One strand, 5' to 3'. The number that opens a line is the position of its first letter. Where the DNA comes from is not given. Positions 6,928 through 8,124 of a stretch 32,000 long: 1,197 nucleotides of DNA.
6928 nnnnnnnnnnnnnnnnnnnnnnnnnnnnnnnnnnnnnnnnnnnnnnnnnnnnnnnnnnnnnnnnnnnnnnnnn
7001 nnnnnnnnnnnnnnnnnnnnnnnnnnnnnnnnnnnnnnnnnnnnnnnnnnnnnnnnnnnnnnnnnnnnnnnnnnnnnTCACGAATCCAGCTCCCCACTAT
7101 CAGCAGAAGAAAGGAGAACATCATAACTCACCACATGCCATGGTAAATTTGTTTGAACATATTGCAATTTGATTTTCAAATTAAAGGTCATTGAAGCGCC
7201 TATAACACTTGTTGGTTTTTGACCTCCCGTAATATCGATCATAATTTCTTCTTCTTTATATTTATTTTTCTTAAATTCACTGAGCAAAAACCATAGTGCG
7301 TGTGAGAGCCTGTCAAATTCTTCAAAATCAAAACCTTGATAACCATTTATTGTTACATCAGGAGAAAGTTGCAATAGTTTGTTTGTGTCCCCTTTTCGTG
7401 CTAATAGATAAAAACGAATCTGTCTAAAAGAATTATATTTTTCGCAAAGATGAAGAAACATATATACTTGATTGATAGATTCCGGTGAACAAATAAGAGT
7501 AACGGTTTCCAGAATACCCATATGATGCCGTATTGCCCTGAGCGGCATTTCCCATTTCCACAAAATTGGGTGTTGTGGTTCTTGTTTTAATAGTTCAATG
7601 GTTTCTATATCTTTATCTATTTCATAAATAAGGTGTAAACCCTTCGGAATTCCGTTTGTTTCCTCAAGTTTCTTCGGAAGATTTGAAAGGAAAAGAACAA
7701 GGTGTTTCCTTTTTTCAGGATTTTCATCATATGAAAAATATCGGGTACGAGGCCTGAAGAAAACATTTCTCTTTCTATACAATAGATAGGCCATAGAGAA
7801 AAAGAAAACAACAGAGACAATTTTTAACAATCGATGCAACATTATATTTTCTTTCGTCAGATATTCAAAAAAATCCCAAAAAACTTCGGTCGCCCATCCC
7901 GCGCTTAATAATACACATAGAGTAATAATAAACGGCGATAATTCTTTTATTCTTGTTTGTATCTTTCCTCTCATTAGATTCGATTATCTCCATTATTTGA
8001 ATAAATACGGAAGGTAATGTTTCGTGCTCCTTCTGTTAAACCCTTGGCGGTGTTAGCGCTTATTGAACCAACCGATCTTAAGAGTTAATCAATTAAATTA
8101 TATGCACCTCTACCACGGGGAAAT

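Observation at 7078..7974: Two-TM CARF protein: candidate membrane-acting cOA effector distinct from known Cam1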

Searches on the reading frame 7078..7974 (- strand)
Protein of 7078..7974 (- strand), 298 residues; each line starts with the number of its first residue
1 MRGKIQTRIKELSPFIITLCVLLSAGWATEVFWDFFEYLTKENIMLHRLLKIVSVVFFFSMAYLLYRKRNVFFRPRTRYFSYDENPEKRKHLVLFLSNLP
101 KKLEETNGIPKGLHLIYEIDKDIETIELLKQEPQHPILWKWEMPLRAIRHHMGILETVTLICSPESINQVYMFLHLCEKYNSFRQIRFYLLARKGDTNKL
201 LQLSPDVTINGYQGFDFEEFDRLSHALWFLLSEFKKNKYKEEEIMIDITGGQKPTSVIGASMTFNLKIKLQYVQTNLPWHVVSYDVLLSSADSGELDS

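Call 4: search_protein_families(library=pfam, proteins=[window:7078-7974:-], max_evalue=0.1)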
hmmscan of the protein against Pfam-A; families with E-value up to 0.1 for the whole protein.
window:7078-7974:- (298 aa): 1 family
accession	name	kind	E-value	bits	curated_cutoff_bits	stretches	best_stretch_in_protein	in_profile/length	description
PF04195.17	Transposase_28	-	0.049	14.3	26.2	0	163-181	34-52/69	Putative gypsy type transposon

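Call 5: search_protein_families(library=ncbifam, proteins=[window:7078-7974:-], max_evalue=0.1)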
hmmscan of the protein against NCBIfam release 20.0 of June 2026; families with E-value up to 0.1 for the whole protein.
window:7078-7974:- (298 aa): 1 family
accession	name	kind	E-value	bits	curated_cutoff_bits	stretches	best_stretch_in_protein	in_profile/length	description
TIGR02710.1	TIGR02710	equivalog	0.00091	18.3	83.9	1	213-268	42-98/384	TIGR02710 family CRISPR-associated CARF protein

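Call 6: search_protein_families(library=padloc, proteins=[window:7078-7974:-], max_evalue=0.1)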
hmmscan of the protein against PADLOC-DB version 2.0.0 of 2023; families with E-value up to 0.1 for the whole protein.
window:7078-7974:- (298 aa): 21 families
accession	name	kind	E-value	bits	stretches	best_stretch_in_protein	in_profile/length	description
PDLC01053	Csx1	-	5.4e-29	99.9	1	11-286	12-208/212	TM+CARF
PDLC01947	CARF8--CARF_TM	-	1e-26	92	1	13-275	4-234/248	-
PDLC01168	CARF_2M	-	1.9e-25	87.9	1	15-276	11-187/200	"CARF, 2 TMs"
PDLC01940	CARF8--CARF_CSX16_TM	-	2.7e-15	54.4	1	11-276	124-375/390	-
PDLC01970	CARF_TM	-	8.6e-09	34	1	42-289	39-174/179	-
PDLC01941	CARF8--CARF_TM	-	1.2e-06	26.3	1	12-177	14-163/248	-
PDLC01639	Csx1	-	1.4e-05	22.3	1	237-276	63-102/361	CAS-III; associated_signaling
PDLC01943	CARF8--CARF_TM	-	5.3e-05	20.8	0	145-170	102-127/229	-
PDLC01360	Csx1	-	0.00043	17.5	1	237-275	62-100/365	CAS-III; associated_signaling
PDLC01801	CARF1--CARF_HEPN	-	0.0006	16.7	1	235-276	98-138/441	-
PDLC01802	CARF1--CARF_HEPN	-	0.00064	16.7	1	212-275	56-117/388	-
PDLC01315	Csx1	-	0.0013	15.9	1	236-275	57-95/329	CAS-III; associated_signaling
PDLC01866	CARF3--CARF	-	0.0076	14.2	1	198-275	45-114/207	-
PDLC01794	CARF1--CARF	-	0.0087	13.9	1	232-274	84-121/168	-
PDLC01887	CARF4--CARF_PDDEXK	-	0.012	13.2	1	237-276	75-113/285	-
PDLC01946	CARF8--CARF_TM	-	0.051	11.2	1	229-263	137-168/202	-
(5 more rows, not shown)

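Call 7: find_homologous_proteins(query=window:7078-7974:-, max_evalue=0.001)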
Query window:7078-7974:- (298 aa): 180 proteins with E <= 0.001 among 1097 candidates; the best 120 are listed.
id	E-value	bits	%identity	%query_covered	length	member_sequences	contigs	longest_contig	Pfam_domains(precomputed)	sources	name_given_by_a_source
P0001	2.9e-196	669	99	100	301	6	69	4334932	-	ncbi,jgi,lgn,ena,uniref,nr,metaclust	ncbi:hypothetical protein KsCSTR_23080 [Candidatus Kuenenia stuttgartiensis]|jgi:hypothetical protei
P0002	2.3e-97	344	55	97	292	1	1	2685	-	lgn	-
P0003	3.0e-95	337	54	97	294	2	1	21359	-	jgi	-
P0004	1.1e-93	332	54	97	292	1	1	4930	-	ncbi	-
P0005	9.6e-93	329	53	99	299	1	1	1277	-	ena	-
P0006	3.5e-92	327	51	99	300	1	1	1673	-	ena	-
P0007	3.7e-88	314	51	98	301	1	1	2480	-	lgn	-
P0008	3.1e-86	308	50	100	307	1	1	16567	-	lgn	-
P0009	8.0e-85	303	50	98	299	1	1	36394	-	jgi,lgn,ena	-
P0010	1.2e-84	302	51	96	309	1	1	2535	-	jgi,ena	-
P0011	1.2e-84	302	51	98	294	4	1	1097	-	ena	-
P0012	2.5e-84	301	48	97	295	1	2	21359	-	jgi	jgi:hypothetical protein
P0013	6.0e-84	300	50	99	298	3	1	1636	-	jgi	jgi:hypothetical protein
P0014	1.9e-83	298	50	96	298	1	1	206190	-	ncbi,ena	-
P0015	2.3e-83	298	51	97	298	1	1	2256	-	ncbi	-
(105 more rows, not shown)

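Call 8: search_solved_structures(query=window:7078-7974:-, max_evalue=10, show_alignments=3)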
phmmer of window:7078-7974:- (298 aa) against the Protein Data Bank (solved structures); distinct sequences matched with E-value up to 10: 7.
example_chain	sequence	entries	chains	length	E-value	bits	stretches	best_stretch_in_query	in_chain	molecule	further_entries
4d8h_A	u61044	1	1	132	0.065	15.9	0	190-213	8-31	de novo protein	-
1mg4_A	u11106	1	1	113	0.17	14.5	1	67-127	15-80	DOUBLECORTIN-LIKE KINASE (N-TERMINAL DOMAIN)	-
1mfw_A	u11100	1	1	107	0.28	13.9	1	68-126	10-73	DOUBLECORTIN-LIKE KINASE (N-TERMINAL DOMAIN)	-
1uf0_A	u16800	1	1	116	0.28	13.8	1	68-127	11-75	Serine/threonine-protein kinase DCAMKL1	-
3q7y_A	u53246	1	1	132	0.68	12.6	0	190-213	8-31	De novo designed beta-trefoil architecture with symmetric primary structure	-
2p6c_A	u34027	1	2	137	0.94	12.1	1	76-147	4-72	aq_2013 protein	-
3q7w_A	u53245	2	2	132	2.2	10.9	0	190-213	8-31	de novo designed beta-trefoil architecture with symmetric primary structure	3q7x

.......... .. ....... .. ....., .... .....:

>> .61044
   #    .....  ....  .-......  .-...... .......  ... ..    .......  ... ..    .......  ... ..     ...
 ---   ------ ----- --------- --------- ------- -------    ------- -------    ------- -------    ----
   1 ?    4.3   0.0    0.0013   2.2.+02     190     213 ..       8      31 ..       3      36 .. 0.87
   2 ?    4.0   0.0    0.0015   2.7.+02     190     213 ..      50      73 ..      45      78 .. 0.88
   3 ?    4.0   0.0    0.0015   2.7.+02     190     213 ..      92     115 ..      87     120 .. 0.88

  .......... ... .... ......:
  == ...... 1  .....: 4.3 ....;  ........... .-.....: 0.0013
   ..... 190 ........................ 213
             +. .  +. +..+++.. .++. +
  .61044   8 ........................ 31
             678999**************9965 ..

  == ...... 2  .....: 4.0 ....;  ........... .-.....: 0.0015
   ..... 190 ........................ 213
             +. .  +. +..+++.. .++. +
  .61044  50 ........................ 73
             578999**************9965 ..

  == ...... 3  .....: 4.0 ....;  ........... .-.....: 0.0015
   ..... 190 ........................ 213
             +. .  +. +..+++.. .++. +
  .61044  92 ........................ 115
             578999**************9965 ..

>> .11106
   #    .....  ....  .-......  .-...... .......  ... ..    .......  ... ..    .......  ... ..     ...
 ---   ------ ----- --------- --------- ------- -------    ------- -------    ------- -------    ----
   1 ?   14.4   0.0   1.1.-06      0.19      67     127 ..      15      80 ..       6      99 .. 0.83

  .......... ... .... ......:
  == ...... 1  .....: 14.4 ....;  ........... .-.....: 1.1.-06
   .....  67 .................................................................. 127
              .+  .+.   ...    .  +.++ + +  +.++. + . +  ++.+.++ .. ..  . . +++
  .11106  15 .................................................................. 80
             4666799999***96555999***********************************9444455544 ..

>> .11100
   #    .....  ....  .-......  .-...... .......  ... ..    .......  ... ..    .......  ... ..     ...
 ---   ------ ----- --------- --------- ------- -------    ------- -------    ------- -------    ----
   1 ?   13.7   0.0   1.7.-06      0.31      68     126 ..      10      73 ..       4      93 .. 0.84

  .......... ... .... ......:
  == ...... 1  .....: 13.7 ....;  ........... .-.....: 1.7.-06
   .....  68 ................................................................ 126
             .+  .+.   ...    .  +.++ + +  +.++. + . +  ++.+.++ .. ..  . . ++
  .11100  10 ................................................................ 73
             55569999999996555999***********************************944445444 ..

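Call 11: search_solved_structures(query=A1, max_evalue=10, show_alignments=4)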
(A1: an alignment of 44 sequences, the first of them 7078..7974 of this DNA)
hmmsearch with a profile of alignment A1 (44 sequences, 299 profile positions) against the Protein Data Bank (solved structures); distinct sequences matched with E-value up to 10: 4.
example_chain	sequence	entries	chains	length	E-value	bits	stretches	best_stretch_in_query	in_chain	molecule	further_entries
2muk_X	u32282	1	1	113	0.11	15.2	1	218-258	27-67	Auxin-responsive protein IAA17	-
6l5k_B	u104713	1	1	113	0.11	15.1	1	218-258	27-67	Auxin-responsive protein IAA17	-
6wxw_A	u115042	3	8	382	0.4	13.3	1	220-266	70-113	Card1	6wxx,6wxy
6xl1_A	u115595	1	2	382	0.44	13.2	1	220-266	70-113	Card1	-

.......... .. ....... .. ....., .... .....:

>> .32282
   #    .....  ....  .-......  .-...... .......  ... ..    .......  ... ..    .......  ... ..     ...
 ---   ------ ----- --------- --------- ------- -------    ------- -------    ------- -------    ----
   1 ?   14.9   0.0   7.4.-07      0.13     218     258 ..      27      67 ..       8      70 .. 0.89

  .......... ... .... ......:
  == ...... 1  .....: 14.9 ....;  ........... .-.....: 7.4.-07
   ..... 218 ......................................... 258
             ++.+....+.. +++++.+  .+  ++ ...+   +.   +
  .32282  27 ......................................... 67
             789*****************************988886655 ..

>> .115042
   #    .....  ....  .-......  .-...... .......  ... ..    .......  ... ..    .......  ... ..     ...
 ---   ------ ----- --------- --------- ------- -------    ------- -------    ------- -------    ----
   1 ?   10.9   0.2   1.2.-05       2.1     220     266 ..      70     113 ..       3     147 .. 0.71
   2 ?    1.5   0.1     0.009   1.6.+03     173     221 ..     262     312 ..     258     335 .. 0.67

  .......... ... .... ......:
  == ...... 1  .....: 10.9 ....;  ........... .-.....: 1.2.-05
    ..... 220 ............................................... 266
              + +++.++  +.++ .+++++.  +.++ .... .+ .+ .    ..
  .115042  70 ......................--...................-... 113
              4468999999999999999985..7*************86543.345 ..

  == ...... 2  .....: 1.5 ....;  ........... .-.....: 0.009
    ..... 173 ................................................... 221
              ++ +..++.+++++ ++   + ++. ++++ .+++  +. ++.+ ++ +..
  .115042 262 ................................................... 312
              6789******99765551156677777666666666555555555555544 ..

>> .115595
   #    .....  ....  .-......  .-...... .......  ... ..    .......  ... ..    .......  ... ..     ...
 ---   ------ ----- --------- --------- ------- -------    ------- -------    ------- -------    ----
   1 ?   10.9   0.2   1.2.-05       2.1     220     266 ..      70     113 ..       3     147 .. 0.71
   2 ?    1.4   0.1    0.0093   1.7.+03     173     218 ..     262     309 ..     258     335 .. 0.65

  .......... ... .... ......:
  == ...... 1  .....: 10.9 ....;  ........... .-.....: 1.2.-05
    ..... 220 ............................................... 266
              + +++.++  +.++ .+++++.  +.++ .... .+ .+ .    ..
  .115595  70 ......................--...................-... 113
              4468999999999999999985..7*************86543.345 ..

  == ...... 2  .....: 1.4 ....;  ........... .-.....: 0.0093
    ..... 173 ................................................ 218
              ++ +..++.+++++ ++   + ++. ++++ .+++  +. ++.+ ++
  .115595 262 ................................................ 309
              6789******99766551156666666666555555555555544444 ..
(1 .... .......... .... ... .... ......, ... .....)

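Call 19: predict_structure(alignment_id=A1)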
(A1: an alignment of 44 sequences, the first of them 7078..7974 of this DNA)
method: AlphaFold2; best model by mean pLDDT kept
length: 298 residues; sequences in the alignment: 44
mean_pLDDT: 85.4   pTM: 0.74
mean pLDDT of the five models: 85.4, 83.5, 83.4, 82.2, 81.7
residues with pLDDT >= 90: 160; 70-90: 86; 50-70: 41; < 50: 11
segments of 3 or more residues with pLDDT < 50: 289-298
pLDDT, mean of each block of 10 residues (from residue 1): 78 81 82 70 72 89 83 55 83 96 97 97 97 94 96 98 96 97 98 97 94 93 92 97 89 64 75 89 66 40
secondary structure, 60 per line:
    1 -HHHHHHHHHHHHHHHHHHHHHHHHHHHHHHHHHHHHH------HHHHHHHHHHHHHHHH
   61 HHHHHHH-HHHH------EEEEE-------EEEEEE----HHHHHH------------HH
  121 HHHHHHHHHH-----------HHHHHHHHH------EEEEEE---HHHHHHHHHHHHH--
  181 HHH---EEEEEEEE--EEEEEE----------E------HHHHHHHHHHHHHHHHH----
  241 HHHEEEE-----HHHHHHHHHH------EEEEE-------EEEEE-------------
elements in order: H2-38 H45-67 H69-72 E79-83 E91-96 H101-106 H119-130 H142-150 E157-162 H166-178 E187-194 E197-202 H220-236 E244-247 H253-262 E269-273 E281-285

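Call 23: fold_search(model_id=the predicted structure, library=pdb)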
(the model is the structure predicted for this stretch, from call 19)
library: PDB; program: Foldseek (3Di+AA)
matches with E <= 10: 571; with E <= 0.001: 0
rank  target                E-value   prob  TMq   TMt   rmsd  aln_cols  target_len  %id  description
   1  8t66_A                1.9e-03  1.00  0.34  0.61   4.7       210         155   15  cA6 bound Cam1 (released 2024-01-10)
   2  8t66_B                3.0e-03  1.00  0.38  0.67   4.9       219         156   13  cA6 bound Cam1 (released 2024-01-10)
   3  8phj_Y                3.2e-03  1.00  0.37  0.30  11.2       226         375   11  cA4-bound Cami1 in complex with 70S ribosome (released 2023-12-13)
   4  8y7g_A                3.8e-03  1.00  0.34  0.21   7.1       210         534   14  Crystal structure of the Marinitoga sp. Csx1-Crn2 H495A mutant in complex with cyclic-tetraadenylate (cA4) (released 2024-07-17)
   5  8t64_C                5.2e-03  1.00  0.31  0.63   5.7       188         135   15  Apo Cam1(42-206) (released 2024-01-10)
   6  8t65_B                1.2e-02  1.00  0.34  0.60   5.8       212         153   13  cA4 bound Cam1 (released 2024-01-10)
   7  8y7g_B                1.4e-02  0.98  0.33  0.20   7.5       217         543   12  Crystal structure of the Marinitoga sp. Csx1-Crn2 H495A mutant in complex with cyclic-tetraadenylate (cA4) (released 2024-07-17)
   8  8q44_A                1.6e-02  0.97  0.27  0.19   7.4       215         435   15  Crystal structure of cA4-bound Can2 (E364R) in complex with oligo-T DNA (released 2023-11-22)
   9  9ofb_A                2.0e-02  0.98  0.29  0.15   8.8       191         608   10  CryoEM structure of Cad1 bound with cA4 and ATP, symmetry expanded dimer refined against a composite map (released 2025-08-20)
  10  6vm6_E                2.2e-02  0.20  0.17  0.13  18.3       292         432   11  Structure of Acinetobacter baumannii Cap4 SAVED/CARF-domain containing receptor with the cyclic trinucleotide 2'3'3'-c (released 2020-06-17)
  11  8t64_B                2.4e-02  1.00  0.32  0.66   6.6       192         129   14  Apo Cam1(42-206) (released 2024-01-10)
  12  8z3p_F                2.5e-02  0.84  0.24  0.13  11.1       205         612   11  The structure of type III CRISPR-associated deaminase in complex cA6 and ATP, fully activated (released 2024-12-25)
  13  7z55_AAA              3.4e-02  0.96  0.27  0.41   7.8       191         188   17  Crystal Structure of the Ring Nuclease 0455 from Sulfolobus islandicus (Sis0455) in complex with its substrate (released 2022-11-23)
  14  7yhl_B                4.5e-02  0.94  0.28  0.45   7.0       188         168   14  Crystal Structure of the ring nuclease Sso2081 from Saccharolobus solfataricus in complex with free phosphate (released 2023-02-15)
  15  8phj_X                5.4e-02  0.87  0.35  0.28  11.1       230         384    9  cA4-bound Cami1 in complex with 70S ribosome (released 2023-12-13)
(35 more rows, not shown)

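Call 25: find_related_loci(query=A1, collection=genome_contigs, flank=10000)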
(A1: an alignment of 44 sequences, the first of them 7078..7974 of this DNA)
Query A1 (298 aa) in genome_contigs; peptide patterns used: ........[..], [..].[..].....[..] (x = any residue, [..] = any of these).
82 stretches matched a pattern; 59 encode a relative of the query (tblastn E <= 1e-3); 58 distinct loci.
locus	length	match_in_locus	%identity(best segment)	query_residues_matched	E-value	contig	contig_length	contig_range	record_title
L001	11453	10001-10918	49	5-297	2e-87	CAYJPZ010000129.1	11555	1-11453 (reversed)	MAG TPA_asm: uncultured candidatus Brocadiaceae bacterium isolate ERP124720_co1_183 genome assembly, contig: NODE_6589_l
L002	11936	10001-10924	47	1-297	1e-83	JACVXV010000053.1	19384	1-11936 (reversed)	MAG: Candidatus Brocadiaceae bacterium isolate B4_bin.26 scaffold_361, whole genome shotgun sequence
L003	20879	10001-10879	45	1-296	1e-81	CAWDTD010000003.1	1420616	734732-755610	MAG: uncultured delta proteobacterium isolate MFD03726.bin.2.121 genome assembly, contig: contig_15036, whole genome sho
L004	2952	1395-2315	46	2-296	1e-80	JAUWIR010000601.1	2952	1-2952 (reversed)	MAG: Pseudomonadota bacterium isolate CSMAG_2299 CSMAG_2299_k127_11005910_length_2952_cov_50.8230, whole genome shotgun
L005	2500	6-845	44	8-294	5e-80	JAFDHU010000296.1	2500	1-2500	MAG: Deltaproteobacteria bacterium isolate Meg22_1214_Bin_315 Meg22_1214_Bin_315_scaffold_175084, whole genome shotgun s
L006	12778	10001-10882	45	5-296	4e-77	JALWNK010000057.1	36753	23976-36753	MAG: Deltaproteobacteria bacterium isolate M17_metabat2_scaf2bin.252 M17_NODE_649_length_36753_cov_9.063070, whole genom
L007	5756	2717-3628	45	2-293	5e-77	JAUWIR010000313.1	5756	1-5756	MAG: Pseudomonadota bacterium isolate CSMAG_2299 CSMAG_2299_k127_10580735_length_5756_cov_14.0000, whole genome shotgun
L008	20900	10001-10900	45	9-296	6e-77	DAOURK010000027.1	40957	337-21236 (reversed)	MAG TPA_asm: Pseudomonadota bacterium isolate CSMAG_150 CSMAG_150_k141_143292_length_40957_cov_1257.6439, whole genome s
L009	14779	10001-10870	44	5-293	2e-76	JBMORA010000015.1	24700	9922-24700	MAG: Thermodesulfobacteriota bacterium isolate Betzabe_MAG168 MAG168_15, whole genome shotgun sequence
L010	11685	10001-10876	45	9-296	5e-76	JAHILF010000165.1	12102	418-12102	MAG: Proteobacteria bacterium isolate KR13_N2.mb.116 KR13_N2.mb.116_k141_395629, whole genome shotgun sequence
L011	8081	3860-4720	45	5-298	4e-76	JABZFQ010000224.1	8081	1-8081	MAG: Desulfobacteraceae bacterium isolate Grevelingen_8MPaII_metabat2.79 scaffold_7412, whole genome shotgun sequence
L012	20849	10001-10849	43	4-290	2e-74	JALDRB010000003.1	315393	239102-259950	MAG: Candidatus Scalindua sp. isolate RBC_AMX3 BC1.64.fa-3, whole genome shotgun sequence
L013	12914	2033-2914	44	8-296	1e-73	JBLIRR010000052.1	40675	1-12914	MAG: bacterium isolate MF1_201910_bin_226 MF1_201910_bin_226_scaffold_52, whole genome shotgun sequence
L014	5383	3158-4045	44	8-294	1e-73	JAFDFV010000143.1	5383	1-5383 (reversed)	MAG: Deltaproteobacteria bacterium isolate Meg22_02_Bin_90 Meg22_02_Bin_90_scaffold_35507, whole genome shotgun sequence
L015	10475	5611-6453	44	14-297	3e-70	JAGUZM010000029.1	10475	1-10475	MAG: Deltaproteobacteria bacterium isolate DeMMO6_18 c_000000051389, whole genome shotgun sequence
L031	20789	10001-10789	26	16-291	3e-17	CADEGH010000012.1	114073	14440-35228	uncultured bacterium isolate Bacteria sp. RBC034 genome assembly, contig: MAG034_12, whole genome shotgun sequence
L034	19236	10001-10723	25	18-286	1e-15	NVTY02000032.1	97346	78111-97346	MAG: Thiotrichaceae bacterium isolate NORP103 15068, whole genome shotgun sequence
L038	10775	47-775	24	27-290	4e-15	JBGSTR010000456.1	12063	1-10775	MAG: Chromatiaceae bacterium isolate JTS-AC412 k141_2699846, whole genome shotgun sequence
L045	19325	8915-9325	33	163-291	9e-14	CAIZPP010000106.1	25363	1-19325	MAG: uncultured Methylococcaceae bacterium isolate C-4_bin-130 genome assembly, contig: bin-130:106/344, whole genome sh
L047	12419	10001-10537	28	71-276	5e-13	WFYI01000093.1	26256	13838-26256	MAG: Aquificaceae bacterium isolate S141_89_esom k151_49071, whole genome shotgun sequence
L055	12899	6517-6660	48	243-290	5e-8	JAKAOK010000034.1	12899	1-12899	MAG: bacterium isolate YF1.bin133 NODE_5829_length_12899_cov_5.379189, whole genome shotgun sequence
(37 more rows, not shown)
